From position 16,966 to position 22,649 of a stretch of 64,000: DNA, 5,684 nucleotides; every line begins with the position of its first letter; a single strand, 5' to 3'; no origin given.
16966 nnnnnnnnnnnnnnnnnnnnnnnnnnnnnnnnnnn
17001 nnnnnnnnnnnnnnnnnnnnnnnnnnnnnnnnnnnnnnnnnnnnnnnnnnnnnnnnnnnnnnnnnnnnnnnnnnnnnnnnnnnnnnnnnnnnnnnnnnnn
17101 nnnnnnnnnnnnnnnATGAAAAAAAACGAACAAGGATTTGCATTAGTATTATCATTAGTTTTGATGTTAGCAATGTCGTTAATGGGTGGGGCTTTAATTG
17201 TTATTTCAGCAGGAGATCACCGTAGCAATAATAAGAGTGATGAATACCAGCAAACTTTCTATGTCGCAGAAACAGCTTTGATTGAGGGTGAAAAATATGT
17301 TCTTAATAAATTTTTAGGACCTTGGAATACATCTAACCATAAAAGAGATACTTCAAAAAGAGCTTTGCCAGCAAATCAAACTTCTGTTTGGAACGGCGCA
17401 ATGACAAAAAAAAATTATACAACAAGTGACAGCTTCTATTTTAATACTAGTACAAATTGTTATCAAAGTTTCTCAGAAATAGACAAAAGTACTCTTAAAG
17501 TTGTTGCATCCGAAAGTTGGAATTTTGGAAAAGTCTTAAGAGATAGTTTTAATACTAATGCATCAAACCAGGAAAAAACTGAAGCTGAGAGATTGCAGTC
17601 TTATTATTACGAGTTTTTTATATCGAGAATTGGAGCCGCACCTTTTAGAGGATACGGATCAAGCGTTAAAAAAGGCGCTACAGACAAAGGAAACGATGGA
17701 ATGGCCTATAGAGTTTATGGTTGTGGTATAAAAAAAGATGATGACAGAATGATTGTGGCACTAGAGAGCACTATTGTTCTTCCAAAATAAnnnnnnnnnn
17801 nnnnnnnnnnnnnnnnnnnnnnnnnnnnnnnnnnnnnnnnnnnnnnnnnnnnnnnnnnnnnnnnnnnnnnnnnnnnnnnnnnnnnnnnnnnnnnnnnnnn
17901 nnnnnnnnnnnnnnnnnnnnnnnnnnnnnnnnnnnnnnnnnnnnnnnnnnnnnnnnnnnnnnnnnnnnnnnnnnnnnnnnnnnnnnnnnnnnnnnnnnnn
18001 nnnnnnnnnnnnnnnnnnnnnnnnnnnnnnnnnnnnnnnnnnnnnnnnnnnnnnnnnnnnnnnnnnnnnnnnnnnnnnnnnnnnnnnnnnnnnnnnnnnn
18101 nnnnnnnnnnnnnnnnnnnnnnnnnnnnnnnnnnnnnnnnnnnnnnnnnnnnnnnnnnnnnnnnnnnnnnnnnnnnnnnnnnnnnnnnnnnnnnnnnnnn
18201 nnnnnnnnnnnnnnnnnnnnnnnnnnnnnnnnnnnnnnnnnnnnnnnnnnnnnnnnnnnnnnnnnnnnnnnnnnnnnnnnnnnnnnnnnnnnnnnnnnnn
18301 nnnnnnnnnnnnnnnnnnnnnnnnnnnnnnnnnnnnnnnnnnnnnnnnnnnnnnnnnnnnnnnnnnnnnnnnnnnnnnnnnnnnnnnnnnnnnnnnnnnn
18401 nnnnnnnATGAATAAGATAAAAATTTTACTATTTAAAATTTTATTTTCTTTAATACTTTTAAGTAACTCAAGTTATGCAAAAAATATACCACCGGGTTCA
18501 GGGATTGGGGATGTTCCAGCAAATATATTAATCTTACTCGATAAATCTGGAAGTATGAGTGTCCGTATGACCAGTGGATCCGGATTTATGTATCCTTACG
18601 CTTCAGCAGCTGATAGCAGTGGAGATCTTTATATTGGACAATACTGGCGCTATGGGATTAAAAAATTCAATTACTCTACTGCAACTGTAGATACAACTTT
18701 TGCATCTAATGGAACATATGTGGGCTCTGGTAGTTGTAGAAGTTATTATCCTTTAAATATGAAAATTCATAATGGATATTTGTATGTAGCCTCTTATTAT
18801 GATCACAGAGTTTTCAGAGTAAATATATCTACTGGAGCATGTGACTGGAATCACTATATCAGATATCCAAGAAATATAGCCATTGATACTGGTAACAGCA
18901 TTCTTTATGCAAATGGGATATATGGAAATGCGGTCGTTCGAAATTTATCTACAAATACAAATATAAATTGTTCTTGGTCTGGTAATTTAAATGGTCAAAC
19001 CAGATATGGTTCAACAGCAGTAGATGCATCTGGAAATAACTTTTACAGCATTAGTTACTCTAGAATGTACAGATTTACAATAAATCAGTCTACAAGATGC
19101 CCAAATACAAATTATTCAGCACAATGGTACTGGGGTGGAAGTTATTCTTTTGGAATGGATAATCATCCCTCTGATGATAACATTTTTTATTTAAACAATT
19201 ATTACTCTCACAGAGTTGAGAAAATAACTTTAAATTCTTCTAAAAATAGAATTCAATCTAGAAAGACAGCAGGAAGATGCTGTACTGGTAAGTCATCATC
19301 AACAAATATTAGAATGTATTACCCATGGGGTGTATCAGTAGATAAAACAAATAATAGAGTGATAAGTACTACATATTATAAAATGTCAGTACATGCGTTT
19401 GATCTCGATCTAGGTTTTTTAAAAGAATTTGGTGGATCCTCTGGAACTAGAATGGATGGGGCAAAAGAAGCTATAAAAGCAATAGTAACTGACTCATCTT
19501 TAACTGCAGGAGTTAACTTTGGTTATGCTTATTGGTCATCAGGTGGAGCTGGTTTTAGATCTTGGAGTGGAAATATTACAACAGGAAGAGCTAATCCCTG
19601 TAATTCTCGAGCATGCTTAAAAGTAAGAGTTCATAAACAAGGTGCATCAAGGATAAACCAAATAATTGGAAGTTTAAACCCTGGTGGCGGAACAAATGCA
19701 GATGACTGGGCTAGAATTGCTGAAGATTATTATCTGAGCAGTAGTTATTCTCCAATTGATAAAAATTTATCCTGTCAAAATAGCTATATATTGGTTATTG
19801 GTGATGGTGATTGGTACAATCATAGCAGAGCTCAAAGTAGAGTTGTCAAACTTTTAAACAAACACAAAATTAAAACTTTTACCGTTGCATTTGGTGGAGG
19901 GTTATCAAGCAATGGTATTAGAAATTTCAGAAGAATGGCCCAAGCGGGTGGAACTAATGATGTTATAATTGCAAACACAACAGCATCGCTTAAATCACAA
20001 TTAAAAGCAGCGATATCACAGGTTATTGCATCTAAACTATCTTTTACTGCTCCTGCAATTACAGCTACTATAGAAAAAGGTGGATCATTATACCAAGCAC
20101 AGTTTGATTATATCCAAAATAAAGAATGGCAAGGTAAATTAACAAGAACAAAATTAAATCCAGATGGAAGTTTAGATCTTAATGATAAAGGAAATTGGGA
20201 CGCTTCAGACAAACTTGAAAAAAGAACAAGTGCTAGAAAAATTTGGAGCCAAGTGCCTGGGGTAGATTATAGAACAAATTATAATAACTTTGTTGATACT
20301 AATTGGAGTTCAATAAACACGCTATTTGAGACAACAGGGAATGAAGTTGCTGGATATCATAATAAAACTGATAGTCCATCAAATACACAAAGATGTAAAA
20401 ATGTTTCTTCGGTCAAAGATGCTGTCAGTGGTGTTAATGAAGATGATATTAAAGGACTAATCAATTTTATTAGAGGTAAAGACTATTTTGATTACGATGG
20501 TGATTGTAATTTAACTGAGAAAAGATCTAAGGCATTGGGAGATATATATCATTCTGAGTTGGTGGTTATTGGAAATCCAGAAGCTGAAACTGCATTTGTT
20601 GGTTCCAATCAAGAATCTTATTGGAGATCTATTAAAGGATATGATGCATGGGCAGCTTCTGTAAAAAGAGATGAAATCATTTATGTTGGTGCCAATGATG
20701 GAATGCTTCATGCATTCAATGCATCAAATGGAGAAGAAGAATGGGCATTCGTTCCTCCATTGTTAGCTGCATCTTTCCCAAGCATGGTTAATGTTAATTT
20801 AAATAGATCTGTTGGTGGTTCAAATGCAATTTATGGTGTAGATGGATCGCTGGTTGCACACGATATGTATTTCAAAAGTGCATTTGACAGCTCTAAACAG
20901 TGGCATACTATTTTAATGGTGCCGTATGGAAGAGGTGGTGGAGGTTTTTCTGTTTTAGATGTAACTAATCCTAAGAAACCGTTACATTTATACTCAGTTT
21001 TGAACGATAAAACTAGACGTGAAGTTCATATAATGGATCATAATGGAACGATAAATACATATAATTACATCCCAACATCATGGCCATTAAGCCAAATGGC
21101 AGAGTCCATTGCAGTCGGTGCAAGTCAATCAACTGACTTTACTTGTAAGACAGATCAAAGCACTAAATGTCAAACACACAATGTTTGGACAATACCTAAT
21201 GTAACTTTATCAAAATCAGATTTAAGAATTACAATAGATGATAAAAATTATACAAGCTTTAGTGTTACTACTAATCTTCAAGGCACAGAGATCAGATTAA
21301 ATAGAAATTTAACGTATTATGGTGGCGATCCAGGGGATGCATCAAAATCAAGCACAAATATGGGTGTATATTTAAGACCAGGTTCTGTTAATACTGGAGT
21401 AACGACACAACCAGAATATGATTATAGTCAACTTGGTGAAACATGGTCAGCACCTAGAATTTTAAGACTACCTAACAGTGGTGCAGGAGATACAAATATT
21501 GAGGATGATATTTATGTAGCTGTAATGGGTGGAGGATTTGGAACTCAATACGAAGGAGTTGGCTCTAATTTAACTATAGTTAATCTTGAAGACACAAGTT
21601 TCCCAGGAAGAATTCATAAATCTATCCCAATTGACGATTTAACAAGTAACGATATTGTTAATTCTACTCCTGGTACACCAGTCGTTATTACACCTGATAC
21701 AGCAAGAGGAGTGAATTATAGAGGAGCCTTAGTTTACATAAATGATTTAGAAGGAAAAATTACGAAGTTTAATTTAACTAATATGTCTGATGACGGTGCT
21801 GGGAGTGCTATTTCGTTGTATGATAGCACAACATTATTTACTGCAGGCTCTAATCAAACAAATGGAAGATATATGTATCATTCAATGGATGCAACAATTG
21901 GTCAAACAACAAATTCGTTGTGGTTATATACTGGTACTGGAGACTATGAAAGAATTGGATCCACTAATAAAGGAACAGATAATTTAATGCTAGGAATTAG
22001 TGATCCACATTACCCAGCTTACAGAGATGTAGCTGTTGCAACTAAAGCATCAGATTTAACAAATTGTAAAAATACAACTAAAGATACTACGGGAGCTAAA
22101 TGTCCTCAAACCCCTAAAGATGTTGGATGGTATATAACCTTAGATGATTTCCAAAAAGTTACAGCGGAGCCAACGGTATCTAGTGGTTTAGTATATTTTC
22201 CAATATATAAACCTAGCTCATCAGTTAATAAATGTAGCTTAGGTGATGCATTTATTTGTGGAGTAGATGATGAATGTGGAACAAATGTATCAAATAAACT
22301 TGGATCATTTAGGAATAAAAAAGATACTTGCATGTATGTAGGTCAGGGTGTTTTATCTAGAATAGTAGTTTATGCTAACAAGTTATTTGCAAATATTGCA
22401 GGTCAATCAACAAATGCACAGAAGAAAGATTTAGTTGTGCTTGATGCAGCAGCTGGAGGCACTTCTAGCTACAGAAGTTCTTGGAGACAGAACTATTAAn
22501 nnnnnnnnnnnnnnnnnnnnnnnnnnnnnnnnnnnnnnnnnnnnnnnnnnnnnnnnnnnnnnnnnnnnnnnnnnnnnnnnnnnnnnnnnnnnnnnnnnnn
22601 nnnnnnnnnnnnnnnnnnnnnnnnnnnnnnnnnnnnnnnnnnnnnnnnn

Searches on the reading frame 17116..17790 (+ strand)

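Call 18: search_protein_families(library=pfam, proteins=[window:17116-17790:+], max_evalue=0.0001)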
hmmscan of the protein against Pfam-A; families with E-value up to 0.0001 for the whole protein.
window:17116-17790:+ (224 aa): 1 family
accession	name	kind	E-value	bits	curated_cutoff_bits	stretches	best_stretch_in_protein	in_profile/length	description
PF14341.11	PilX_N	-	3.3e-06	27.4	25.5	1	6-55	1-50/51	PilX N-terminal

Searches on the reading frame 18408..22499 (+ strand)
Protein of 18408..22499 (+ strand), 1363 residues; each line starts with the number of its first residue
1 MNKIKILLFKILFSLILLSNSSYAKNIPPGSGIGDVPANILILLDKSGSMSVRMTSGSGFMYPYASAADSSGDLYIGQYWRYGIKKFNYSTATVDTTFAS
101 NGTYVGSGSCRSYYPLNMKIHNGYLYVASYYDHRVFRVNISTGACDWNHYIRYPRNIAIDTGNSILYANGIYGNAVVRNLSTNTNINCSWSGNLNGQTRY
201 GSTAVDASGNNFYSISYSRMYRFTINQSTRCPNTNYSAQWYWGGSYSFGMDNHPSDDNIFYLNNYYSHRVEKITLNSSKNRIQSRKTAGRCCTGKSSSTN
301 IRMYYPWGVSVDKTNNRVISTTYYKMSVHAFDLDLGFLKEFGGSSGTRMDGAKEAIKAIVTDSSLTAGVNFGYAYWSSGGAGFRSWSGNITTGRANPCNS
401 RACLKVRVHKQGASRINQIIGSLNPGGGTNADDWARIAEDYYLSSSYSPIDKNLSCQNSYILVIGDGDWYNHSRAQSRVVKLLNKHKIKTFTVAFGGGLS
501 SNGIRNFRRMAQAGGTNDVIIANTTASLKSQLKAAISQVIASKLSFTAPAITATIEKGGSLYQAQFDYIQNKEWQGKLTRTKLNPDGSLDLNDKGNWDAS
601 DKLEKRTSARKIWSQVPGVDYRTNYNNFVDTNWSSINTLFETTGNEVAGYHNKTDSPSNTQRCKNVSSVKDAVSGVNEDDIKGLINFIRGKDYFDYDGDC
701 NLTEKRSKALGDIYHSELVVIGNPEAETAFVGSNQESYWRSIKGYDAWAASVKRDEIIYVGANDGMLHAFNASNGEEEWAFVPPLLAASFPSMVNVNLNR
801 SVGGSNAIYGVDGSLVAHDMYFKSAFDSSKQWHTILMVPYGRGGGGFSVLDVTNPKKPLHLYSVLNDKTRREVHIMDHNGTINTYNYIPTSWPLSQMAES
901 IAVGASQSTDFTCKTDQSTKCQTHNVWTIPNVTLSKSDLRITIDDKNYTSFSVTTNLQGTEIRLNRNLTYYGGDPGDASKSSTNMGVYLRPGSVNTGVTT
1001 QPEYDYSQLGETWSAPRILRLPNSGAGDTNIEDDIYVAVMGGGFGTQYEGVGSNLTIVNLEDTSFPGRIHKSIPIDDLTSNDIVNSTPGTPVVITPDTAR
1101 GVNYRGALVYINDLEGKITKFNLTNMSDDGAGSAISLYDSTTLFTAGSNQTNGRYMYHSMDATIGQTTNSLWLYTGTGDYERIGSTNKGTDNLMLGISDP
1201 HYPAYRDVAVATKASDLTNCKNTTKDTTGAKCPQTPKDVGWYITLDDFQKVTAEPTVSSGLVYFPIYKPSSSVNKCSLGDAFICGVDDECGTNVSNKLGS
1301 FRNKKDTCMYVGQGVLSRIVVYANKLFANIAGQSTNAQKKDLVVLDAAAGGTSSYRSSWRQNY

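Call 19: search_protein_families(library=pfam, proteins=[window:18408-22499:+], max_evalue=0.0001)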
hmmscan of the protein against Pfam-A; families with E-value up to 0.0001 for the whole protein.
window:18408-22499:+ (1363 aa): 1 family
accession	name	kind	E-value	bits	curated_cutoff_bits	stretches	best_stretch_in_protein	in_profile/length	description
PF05567.17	T4P_PilY1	-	4.7e-11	42.7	28.1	1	710-854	1-150/411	PilY1 beta-propeller domain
